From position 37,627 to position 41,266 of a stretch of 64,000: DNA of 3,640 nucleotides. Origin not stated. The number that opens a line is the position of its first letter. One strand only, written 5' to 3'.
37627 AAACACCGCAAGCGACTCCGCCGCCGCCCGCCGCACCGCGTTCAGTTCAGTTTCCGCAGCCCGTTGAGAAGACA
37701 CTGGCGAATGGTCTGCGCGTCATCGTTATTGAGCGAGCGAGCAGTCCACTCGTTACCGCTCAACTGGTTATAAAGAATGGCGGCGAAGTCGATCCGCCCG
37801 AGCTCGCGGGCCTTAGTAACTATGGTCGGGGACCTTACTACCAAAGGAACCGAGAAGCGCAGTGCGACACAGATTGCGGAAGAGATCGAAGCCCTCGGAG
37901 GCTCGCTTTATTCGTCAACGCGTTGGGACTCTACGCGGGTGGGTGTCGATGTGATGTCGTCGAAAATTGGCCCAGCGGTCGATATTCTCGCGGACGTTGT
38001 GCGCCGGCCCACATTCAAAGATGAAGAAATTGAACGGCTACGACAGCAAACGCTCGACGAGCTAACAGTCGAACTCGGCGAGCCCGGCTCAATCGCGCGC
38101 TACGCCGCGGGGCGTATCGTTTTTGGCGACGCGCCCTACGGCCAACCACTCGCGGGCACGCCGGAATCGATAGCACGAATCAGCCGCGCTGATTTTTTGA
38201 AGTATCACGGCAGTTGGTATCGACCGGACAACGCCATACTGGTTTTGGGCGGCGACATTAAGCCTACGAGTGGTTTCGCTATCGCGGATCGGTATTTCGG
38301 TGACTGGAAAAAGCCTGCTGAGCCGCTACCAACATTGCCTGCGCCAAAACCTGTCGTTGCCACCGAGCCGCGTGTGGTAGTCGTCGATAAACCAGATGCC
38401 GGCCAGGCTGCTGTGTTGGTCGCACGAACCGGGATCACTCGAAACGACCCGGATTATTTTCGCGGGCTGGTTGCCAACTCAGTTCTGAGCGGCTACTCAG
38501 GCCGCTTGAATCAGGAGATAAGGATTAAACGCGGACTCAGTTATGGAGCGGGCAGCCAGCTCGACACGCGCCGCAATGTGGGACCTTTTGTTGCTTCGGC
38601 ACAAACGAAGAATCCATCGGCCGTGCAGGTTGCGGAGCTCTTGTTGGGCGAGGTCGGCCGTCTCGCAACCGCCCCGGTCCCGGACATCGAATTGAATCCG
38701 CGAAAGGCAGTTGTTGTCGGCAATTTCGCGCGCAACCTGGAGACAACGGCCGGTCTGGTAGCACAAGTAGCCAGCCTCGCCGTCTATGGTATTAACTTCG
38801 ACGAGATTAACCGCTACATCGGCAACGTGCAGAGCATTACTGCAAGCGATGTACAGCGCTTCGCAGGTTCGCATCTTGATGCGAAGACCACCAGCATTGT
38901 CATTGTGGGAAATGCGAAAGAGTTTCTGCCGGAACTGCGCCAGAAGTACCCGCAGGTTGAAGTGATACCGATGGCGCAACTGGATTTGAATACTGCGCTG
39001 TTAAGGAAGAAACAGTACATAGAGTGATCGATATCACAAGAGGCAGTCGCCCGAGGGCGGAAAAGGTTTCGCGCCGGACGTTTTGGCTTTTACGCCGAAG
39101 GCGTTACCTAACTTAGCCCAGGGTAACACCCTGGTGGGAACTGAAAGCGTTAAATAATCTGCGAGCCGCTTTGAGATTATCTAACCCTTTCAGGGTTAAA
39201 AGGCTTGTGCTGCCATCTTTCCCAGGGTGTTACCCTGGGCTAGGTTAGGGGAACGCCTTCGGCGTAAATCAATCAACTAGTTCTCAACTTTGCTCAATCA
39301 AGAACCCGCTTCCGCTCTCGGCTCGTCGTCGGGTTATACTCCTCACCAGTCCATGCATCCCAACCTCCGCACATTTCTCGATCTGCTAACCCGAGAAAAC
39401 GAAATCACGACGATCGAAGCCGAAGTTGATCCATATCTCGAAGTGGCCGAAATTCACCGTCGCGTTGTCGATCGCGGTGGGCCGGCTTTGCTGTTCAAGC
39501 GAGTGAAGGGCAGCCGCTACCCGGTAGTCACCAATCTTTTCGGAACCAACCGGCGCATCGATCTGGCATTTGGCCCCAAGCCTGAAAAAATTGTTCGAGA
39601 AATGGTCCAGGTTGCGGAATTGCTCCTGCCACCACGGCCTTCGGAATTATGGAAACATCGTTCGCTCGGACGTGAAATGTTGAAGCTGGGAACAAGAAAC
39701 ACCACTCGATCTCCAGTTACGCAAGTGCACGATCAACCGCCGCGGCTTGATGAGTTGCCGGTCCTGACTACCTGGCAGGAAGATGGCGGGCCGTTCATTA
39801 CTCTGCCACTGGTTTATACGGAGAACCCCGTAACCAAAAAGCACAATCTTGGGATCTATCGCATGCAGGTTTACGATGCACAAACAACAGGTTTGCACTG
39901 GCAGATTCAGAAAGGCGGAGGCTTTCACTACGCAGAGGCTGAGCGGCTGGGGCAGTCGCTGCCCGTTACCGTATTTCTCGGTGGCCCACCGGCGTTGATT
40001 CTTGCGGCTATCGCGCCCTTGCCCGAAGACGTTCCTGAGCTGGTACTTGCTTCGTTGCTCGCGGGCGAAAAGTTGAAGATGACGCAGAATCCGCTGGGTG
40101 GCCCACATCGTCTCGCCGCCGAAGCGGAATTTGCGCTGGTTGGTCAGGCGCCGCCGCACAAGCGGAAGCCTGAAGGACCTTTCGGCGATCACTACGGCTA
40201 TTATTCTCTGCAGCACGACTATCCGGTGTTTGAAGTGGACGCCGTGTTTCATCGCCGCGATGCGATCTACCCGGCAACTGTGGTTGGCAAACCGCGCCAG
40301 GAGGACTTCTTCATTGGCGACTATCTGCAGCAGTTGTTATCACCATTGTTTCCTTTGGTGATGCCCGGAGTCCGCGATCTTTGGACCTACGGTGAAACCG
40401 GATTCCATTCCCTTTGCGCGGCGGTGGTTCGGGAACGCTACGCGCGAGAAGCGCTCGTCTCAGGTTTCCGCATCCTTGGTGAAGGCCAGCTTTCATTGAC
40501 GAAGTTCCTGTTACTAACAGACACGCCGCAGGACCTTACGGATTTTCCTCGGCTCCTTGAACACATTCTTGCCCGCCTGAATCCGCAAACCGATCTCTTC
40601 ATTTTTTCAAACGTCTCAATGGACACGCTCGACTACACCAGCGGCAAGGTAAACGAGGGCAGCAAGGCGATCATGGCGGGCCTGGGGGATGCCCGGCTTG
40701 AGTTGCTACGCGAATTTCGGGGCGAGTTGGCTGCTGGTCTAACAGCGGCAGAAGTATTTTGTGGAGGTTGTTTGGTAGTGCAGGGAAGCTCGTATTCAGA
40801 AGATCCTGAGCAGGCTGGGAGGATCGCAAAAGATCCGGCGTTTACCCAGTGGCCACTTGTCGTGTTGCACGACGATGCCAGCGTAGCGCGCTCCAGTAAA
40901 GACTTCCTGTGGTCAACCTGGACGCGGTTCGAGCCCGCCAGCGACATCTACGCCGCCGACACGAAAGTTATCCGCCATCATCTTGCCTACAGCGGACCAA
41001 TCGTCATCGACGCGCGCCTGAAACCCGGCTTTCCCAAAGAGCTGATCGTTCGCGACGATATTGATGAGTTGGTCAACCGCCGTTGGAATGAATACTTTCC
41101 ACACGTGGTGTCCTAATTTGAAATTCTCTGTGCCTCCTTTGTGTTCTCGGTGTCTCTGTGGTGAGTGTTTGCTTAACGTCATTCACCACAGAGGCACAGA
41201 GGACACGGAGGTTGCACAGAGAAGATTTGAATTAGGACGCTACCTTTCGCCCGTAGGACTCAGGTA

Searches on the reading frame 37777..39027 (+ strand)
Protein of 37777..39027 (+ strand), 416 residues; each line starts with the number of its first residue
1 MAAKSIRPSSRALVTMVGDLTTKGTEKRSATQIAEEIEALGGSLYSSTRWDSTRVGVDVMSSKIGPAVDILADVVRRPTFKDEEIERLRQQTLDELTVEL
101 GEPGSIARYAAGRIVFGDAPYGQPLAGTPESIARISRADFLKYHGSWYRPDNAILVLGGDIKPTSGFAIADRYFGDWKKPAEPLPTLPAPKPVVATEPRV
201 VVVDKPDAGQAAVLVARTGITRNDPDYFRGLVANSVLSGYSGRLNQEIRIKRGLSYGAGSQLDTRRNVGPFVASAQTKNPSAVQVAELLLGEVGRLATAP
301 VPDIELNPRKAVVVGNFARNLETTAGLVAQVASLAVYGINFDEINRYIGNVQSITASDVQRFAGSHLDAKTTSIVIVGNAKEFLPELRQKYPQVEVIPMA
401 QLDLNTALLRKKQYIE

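Call 65: search_protein_families(library=pfam, proteins=[window:37777-39027:+], max_evalue=0.00001)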
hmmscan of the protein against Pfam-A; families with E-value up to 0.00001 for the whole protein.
window:37777-39027:+ (416 aa): 2 families
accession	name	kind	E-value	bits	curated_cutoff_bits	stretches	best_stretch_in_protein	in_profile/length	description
PF05193.26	Peptidase_M16_C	-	7.9e-33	114.3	23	1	135-307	2-175/181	Peptidase M16 inactive domain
PF00675.25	Peptidase_M16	-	3.4e-15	56.7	22.3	1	20-127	40-147/149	Insulinase (Peptidase family M16)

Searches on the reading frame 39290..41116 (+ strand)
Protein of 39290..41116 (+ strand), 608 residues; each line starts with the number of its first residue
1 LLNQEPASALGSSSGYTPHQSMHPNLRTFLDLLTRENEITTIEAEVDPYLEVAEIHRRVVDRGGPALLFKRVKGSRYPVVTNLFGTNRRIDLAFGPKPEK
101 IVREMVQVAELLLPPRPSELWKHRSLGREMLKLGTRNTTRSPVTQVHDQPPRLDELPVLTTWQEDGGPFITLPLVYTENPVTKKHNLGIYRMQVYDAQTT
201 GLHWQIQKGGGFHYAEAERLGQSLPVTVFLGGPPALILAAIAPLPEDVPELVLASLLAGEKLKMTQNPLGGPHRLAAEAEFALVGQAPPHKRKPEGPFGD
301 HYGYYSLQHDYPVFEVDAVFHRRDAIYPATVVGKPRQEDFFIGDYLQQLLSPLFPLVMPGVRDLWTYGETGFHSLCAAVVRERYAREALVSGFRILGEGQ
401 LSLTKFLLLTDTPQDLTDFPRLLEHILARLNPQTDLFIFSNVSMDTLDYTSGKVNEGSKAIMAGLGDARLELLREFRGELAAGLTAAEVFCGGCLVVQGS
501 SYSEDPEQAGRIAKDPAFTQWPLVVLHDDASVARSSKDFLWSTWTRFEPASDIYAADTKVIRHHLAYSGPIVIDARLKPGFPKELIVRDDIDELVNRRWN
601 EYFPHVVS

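Call 65: search_protein_families(library=pfam, proteins=[window:39290-41116:+], max_evalue=0.00001)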
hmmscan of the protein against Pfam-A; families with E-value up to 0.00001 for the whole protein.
window:39290-41116:+ (608 aa): 3 families
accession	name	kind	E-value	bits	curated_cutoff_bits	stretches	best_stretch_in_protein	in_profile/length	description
PF01977.22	UbiD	-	5e-71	238.6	23.3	1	140-335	7-206/206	3-octaprenyl-4-hydroxybenzoate carboxy-lyase Rift-related domain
PF20696.2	UbiD_C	-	5.7e-32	110.8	24.2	1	342-462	3-125/127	3-octaprenyl-4-hydroxybenzoate carboxy-lyase C-terminal domain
PF20695.2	UbiD_N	-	2.5e-25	88.8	24.3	1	30-107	1-76/78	3-octaprenyl-4-hydroxybenzoate carboxy-lyase N-terminal domain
